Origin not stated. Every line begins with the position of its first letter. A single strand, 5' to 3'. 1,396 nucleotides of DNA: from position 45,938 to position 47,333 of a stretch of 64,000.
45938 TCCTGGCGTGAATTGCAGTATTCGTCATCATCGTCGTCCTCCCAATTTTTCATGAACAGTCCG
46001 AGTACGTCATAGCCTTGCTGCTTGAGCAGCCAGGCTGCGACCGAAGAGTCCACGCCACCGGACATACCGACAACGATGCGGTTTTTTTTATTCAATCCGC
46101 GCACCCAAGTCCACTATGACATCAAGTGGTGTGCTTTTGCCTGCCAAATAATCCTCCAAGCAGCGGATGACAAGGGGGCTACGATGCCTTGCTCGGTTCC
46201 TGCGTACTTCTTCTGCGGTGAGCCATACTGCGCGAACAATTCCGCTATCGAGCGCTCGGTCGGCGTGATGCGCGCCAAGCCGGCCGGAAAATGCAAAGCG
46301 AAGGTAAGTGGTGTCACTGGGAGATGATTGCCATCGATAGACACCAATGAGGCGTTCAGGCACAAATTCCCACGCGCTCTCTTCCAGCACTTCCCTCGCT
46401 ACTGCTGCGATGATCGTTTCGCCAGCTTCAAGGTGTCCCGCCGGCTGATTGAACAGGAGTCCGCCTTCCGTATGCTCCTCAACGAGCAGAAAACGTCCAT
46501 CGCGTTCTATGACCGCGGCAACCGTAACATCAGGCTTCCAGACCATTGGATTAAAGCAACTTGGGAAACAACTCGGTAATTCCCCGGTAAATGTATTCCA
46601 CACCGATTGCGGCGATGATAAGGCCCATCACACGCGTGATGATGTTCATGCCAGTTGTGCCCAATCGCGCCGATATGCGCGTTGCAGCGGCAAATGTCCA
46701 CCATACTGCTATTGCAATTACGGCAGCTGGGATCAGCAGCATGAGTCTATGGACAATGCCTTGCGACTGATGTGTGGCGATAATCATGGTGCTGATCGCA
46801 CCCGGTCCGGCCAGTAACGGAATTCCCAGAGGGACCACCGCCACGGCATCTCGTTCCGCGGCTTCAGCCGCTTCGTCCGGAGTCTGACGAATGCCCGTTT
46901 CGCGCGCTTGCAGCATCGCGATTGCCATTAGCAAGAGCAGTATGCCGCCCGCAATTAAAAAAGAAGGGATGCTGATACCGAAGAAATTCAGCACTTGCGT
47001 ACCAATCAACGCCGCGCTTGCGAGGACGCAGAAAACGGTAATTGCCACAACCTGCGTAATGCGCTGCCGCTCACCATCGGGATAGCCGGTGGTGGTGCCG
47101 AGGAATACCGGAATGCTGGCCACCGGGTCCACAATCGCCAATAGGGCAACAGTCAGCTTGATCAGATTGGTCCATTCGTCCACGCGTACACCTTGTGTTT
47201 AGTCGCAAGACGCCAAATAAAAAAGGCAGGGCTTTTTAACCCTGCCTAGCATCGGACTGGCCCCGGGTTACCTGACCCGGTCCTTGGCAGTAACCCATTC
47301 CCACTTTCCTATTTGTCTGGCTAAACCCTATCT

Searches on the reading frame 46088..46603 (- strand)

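Call 16: search_protein_families(library=pfam, max_evalue=0.1, proteins=[window:46088-46603:-])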
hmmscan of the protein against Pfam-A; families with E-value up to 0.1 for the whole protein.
window:46088-46603:- (171 aa): 1 family
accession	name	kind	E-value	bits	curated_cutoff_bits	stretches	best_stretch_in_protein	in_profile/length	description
PF00293.34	NUDIX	-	1.7e-12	47.9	21.1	1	26-140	4-125/134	NUDIX domain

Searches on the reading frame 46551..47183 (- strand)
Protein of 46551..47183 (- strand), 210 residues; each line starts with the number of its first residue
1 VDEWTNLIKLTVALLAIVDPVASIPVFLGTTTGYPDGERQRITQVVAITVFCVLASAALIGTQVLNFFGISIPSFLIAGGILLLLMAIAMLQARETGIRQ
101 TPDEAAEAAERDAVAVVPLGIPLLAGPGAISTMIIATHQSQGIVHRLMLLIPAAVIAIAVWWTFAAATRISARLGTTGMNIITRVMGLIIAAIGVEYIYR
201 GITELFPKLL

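Call 7: find_related_loci(query=window:46551-47183:-, collection=genome_contigs, flank=3000)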
Query window:46551-47183:- (210 aa) in genome_contigs; peptide patterns used: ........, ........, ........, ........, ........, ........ (x = any residue, [..] = any of these).
244 stretches matched a pattern; 89 encode a relative of the query (tblastn E <= 1e-3); the best 80 are kept; 78 distinct loci.
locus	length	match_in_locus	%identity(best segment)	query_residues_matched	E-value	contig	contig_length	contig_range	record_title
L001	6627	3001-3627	81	1-209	1e-108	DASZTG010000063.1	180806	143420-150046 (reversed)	MAG TPA_asm: Burkholderiales bacterium isolate SMAG_U6070 k141_79868, whole genome shotgun sequence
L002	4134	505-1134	95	1-210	5e-105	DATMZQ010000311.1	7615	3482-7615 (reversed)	MAG TPA_asm: Burkholderiales bacterium isolate SMAG_U11139 k141_4271816, whole genome shotgun sequence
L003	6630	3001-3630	83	1-210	2e-104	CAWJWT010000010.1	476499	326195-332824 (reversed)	MAG: uncultured beta proteobacterium isolate MFD01275.bin.2.24 genome assembly, contig: contig_4806, whole genome shotgu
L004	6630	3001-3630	77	1-210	5e-103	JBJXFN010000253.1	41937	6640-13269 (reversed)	MAG: Burkholderiales bacterium isolate F1F2.bin.439 k127_9110008, whole genome shotgun sequence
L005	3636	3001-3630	76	1-210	2e-98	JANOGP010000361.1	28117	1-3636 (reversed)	MAG: Betaproteobacteria bacterium isolate SOY_64_metabat_149_sub SOY_64_k141_600869, whole genome shotgun sequence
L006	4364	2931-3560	75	1-210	3e-98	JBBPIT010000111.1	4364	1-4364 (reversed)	MAG: Pseudomonadota bacterium isolate BPF1-28-30_bin_3 NODE_2178_length_4364_cov_22.583894, whole genome shotgun sequenc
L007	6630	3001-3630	76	1-210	9e-98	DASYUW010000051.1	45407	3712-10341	MAG TPA_asm: Burkholderiales bacterium isolate SMAG_U4605 k141_2315511, whole genome shotgun sequence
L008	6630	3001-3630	76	1-210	8e-98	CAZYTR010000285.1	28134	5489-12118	MAG TPA_asm: uncultured Alcaligenaceae bacterium isolate binchicken_co165_118 genome assembly, contig: k141_1386829, who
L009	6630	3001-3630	82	1-210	1e-97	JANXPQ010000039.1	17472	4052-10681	MAG: Betaproteobacteria bacterium isolate GL140_3_concoct_254_sub GL140_3_k141_2106220, whole genome shotgun sequence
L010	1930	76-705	75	1-210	2e-102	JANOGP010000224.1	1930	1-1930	MAG: Betaproteobacteria bacterium isolate SOY_64_metabat_149_sub SOY_64_k141_1791246, whole genome shotgun sequence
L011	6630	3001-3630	75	1-210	3e-97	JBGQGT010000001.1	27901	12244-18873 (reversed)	MAG: Gammaproteobacteria bacterium isolate OBJ2_061818_090_20 k141_876599_length_27901_cov_16.5987, whole genome shotgun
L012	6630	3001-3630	74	1-210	1e-96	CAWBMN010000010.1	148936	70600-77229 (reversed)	MAG: uncultured beta proteobacterium isolate MFD02242.bin.1.57 genome assembly, contig: contig_5676, whole genome shotgu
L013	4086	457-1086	86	1-210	4e-96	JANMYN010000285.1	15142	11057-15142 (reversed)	MAG: Betaproteobacteria bacterium isolate OTE_8_metabat_302 OTE_8_k141_2034773, whole genome shotgun sequence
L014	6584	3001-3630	75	1-210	4e-96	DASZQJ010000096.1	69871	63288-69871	MAG TPA_asm: Burkholderiales bacterium isolate SMAG_U5994 k141_20678, whole genome shotgun sequence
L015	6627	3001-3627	76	1-209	4e-96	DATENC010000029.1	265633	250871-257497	MAG TPA_asm: Burkholderiales bacterium isolate SMAG_U8959 k141_2217978, whole genome shotgun sequence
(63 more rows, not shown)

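Call 16: search_protein_families(library=pfam, max_evalue=0.1, proteins=[window:46551-47183:-])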
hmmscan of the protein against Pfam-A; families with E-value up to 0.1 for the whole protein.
window:46551-47183:- (210 aa): 2 families
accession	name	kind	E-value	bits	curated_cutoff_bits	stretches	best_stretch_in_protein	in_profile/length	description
PF01914.23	MarC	-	2e-54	184.6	23.9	1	5-206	2-203/203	MarC family integral membrane protein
PF20444.3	DUF6703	-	0.057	13.8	23.8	0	106-187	34-113/122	Family of unknown function (DUF6703)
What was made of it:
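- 46551..47194 (-): Shine-Dalgarno AAGGTG (47194-47189) and marC (GTG 47183 to 46551). marC is a MarC/NAAT-family membrane protein. A Nudix gene follows after 4 nt. Pfam PF01914 matches with E = 2e-54 (call 16).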

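Call 17: search_protein_families(library=ncbifam, max_evalue=0.1, proteins=[window:46551-47183:-])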
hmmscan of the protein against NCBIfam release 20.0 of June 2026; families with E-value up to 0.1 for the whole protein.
window:46551-47183:- (210 aa): 5 families
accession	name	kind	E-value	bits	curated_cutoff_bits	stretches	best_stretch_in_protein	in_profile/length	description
TIGR00427.1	TIGR00427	subfamily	3.3e-55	186.9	99.2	1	6-202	6-201/201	NAAT family transporter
NF008320.0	PRK11111.1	equivalog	1.1e-54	185.1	216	1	5-210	9-214/215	YchE family NAAT transporter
NF008228.0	PRK10995.1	equivalog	2.4e-37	128.3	162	1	11-206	12-217/223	MarC family NAAT transporter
NF008010.0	PRK10739.1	equivalog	2.3e-20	73.4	215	1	5-203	2-192/197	YhgN family NAAT transporter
NF050100.1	SepX_GlpR_3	exception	0.016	15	150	1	46-111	105-170/209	divisome protein SepX/GlpR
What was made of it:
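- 46551..47194 (-): The NAAT/YchE-like NCBIfam models match (call 17).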

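Call 24: find_related_loci(query=window:46551-47183:-, collection=metagenome_contigs, flank=1500)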
Query window:46551-47183:- (210 aa) in metagenome_contigs; peptide patterns used: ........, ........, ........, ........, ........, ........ (x = any residue, [..] = any of these).
401 stretches matched a pattern; 109 encode a relative of the query (tblastn E <= 1e-3); the best 80 are kept; 80 distinct loci.
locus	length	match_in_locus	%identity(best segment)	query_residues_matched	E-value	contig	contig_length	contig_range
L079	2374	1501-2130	98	1-210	2e-138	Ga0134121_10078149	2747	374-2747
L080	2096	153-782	84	1-210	9e-112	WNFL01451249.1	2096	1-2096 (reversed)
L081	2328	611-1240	86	1-210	6e-111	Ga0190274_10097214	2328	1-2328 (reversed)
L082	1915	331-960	84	1-210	5e-112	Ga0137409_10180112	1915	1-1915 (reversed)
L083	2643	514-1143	95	1-210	1e-106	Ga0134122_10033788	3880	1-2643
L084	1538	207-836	82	1-210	1e-110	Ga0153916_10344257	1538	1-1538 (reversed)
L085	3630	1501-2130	83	1-210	3e-103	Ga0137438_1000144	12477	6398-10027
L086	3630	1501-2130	81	1-210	2e-102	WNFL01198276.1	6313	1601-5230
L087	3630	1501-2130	82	1-210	8e-102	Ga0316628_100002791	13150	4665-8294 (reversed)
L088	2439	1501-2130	81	1-210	8e-103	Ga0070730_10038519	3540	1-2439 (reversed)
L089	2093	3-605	85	10-210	2e-105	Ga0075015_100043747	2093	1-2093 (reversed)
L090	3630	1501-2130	75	1-210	8e-98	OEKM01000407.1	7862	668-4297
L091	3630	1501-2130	75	1-210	4e-97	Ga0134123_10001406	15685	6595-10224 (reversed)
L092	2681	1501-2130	75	1-210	3e-98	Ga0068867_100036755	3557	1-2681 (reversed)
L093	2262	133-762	75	1-210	2e-98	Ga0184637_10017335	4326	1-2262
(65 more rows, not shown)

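Call 65: list_cluster_members(proteins=[window:46554-47183:-])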
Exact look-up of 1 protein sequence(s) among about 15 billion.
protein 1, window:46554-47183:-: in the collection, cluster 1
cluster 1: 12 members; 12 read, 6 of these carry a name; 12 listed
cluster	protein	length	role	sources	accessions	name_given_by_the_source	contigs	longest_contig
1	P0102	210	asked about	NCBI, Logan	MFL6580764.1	MAG: MarC family protein [Burkholderiales bacterium]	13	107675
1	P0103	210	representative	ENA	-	-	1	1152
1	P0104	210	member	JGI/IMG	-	multiple antibiotic resistance protein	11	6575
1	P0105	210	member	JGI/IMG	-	multiple antibiotic resistance protein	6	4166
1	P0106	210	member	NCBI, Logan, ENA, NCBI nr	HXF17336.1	MAG TPA: NAAT family transporter [Burkholderiales bacterium] | NAAT family transporter [Burkholderiales bacterium]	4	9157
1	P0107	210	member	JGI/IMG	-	multiple antibiotic resistance protein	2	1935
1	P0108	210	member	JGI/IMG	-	multiple antibiotic resistance protein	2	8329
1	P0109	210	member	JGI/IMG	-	-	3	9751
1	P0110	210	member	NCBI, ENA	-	-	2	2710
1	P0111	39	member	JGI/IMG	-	-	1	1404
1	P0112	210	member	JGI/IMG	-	-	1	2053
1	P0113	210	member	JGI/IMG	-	-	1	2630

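Call 66: find_encoding_contigs(protein=P0104, flank=1200, max_places=4)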
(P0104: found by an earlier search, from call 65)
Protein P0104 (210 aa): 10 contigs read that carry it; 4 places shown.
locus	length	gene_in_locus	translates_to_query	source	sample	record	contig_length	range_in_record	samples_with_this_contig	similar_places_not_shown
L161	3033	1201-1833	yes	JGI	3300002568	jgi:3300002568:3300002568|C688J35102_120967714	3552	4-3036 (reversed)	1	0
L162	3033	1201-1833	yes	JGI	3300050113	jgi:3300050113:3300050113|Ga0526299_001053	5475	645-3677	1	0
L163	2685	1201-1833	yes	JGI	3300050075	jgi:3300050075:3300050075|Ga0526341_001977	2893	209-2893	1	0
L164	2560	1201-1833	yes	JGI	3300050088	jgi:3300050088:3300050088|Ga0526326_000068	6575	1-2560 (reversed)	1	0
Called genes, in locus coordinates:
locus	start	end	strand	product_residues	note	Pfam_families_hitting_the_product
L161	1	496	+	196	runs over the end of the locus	PF00849:PseudoU_synth_2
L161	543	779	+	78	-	-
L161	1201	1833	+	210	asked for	PF01914:MarC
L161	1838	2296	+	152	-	PF00293:NUDIX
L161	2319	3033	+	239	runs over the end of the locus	?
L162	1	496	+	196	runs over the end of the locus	PF00849:PseudoU_synth_2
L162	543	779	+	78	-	-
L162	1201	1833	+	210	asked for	PF01914:MarC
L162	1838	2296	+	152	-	PF00293:NUDIX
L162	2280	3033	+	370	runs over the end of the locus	PF02540:NAD_synthase (faint), PF03054:tRNA_Me_trans, PF20259:tRNA_Me_trans_M, PF20258:tRNA_Me_trans_C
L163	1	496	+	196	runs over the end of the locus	PF00849:PseudoU_synth_2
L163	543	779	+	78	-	-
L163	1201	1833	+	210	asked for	PF01914:MarC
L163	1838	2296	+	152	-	PF00293:NUDIX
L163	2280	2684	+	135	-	?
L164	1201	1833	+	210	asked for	PF01914:MarC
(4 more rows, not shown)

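Call 67: find_encoding_contigs(protein=P0109, flank=1200, max_places=3)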
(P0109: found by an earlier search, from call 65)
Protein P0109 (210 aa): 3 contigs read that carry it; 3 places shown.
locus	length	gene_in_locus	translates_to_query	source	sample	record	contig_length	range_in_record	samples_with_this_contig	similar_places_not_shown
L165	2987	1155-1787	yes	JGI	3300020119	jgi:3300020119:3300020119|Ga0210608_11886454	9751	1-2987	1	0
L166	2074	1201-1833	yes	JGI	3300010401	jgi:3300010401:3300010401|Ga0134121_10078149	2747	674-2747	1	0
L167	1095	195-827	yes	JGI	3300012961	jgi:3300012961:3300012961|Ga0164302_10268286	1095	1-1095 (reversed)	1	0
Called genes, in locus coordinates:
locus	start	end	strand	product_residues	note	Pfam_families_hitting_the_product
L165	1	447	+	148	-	?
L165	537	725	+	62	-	-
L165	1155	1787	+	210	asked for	PF01914:MarC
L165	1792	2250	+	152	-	PF00293:NUDIX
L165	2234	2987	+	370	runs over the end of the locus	PF02540:NAD_synthase (weak), PF03054:tRNA_Me_trans, PF20259:tRNA_Me_trans_M, PF20258:tRNA_Me_trans_C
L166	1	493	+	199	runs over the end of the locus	PF00849:PseudoU_synth_2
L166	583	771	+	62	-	-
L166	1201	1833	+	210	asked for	PF01914:MarC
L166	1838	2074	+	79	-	?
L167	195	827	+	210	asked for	PF01914:MarC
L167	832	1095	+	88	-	?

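Call 68: find_encoding_contigs(protein=P0108, flank=1200, max_places=3)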
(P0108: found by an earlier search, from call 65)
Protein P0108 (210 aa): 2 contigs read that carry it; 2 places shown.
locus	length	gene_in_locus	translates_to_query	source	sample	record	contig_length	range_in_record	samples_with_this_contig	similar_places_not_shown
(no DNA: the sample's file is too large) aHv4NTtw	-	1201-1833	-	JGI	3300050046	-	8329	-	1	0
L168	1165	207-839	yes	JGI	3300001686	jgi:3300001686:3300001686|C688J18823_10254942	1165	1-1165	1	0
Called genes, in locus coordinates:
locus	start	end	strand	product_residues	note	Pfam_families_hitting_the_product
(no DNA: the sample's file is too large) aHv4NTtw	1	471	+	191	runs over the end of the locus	PF00849:PseudoU_synth_2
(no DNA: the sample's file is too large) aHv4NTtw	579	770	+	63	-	-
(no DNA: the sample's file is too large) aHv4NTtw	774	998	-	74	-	-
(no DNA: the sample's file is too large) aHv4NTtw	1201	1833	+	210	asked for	PF01914:MarC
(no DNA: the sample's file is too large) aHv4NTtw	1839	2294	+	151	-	PF00293:NUDIX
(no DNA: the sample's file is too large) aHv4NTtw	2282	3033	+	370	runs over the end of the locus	PF02540:NAD_synthase (weak), PF03054:tRNA_Me_trans, PF20259:tRNA_Me_trans_M, PF20258:tRNA_Me_trans_C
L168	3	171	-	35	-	?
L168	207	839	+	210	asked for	PF01914:MarC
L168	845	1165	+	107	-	?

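Call 69: find_encoding_contigs(protein=P0105, flank=1200, max_places=3)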
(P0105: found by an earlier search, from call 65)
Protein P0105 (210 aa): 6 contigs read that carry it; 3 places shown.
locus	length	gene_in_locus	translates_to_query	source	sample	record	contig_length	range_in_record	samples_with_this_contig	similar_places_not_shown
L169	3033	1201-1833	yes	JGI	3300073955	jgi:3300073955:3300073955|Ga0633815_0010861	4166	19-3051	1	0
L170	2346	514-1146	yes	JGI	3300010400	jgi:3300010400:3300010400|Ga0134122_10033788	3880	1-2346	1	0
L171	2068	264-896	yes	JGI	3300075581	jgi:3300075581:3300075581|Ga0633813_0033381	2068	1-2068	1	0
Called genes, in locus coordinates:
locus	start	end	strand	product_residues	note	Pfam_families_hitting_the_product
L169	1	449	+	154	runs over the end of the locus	?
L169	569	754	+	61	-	-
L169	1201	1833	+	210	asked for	PF01914:MarC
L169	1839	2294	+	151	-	PF00293:NUDIX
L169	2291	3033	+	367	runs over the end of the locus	PF02540:NAD_synthase (faint), PF03054:tRNA_Me_trans, PF20259:tRNA_Me_trans_M, PF20258:tRNA_Me_trans_C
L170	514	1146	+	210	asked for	PF01914:MarC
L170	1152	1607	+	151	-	PF00293:NUDIX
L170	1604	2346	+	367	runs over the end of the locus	PF02540:NAD_synthase (faint), PF03054:tRNA_Me_trans, PF20259:tRNA_Me_trans_M, PF20258:tRNA_Me_trans_C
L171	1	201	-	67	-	?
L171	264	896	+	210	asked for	PF01914:MarC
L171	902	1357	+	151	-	PF00293:NUDIX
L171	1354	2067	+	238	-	?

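Call 70: find_encoding_contigs(protein=P0106, flank=1200, max_places=3)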
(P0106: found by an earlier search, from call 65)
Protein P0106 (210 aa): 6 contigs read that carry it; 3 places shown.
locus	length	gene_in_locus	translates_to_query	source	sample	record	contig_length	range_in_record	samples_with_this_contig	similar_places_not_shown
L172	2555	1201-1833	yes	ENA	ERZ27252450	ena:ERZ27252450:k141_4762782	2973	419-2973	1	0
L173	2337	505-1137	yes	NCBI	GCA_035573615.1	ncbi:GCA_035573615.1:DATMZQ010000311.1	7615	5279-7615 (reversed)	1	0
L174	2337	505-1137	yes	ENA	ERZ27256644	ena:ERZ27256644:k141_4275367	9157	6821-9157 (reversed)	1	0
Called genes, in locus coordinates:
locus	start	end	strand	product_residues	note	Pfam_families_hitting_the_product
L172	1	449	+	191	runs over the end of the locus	PF00849:PseudoU_synth_2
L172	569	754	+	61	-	-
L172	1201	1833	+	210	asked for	PF01914:MarC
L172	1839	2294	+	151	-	PF00293:NUDIX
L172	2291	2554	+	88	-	?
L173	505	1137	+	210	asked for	PF01914:MarC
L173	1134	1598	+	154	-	PF00293:NUDIX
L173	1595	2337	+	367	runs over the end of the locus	PF02540:NAD_synthase (faint), PF03054:tRNA_Me_trans, PF20259:tRNA_Me_trans_M, PF20258:tRNA_Me_trans_C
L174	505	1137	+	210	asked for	PF01914:MarC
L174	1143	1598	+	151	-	PF00293:NUDIX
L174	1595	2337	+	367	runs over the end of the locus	PF02540:NAD_synthase (faint), PF03054:tRNA_Me_trans, PF20259:tRNA_Me_trans_M, PF20258:tRNA_Me_trans_C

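Call 71: find_encoding_contigs(protein=P0110, flank=1200, max_places=2)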
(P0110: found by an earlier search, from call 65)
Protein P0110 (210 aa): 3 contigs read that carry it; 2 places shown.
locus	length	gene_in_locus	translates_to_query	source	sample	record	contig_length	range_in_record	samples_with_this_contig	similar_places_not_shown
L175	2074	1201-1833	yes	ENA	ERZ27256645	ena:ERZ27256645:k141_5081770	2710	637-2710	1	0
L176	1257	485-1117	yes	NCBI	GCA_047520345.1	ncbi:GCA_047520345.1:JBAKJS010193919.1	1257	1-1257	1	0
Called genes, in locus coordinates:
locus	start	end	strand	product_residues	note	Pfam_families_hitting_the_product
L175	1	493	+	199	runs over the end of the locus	PF00849:PseudoU_synth_2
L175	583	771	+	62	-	-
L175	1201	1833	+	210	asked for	PF01914:MarC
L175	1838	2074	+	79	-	?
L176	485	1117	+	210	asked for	PF01914:MarC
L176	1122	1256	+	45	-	?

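Call 72: find_encoding_contigs(protein=P0113, flank=1200, max_places=2)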
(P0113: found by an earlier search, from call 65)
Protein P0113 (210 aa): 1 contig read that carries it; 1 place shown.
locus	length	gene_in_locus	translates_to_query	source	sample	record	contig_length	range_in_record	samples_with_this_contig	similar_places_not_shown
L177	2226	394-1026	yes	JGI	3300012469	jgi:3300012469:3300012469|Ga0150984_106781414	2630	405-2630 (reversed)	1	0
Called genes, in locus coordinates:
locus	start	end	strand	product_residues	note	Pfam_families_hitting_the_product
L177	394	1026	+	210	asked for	PF01914:MarC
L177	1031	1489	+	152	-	PF00293:NUDIX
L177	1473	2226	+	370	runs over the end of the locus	PF02540:NAD_synthase (faint), PF03054:tRNA_Me_trans, PF20259:tRNA_Me_trans_M, PF20258:tRNA_Me_trans_C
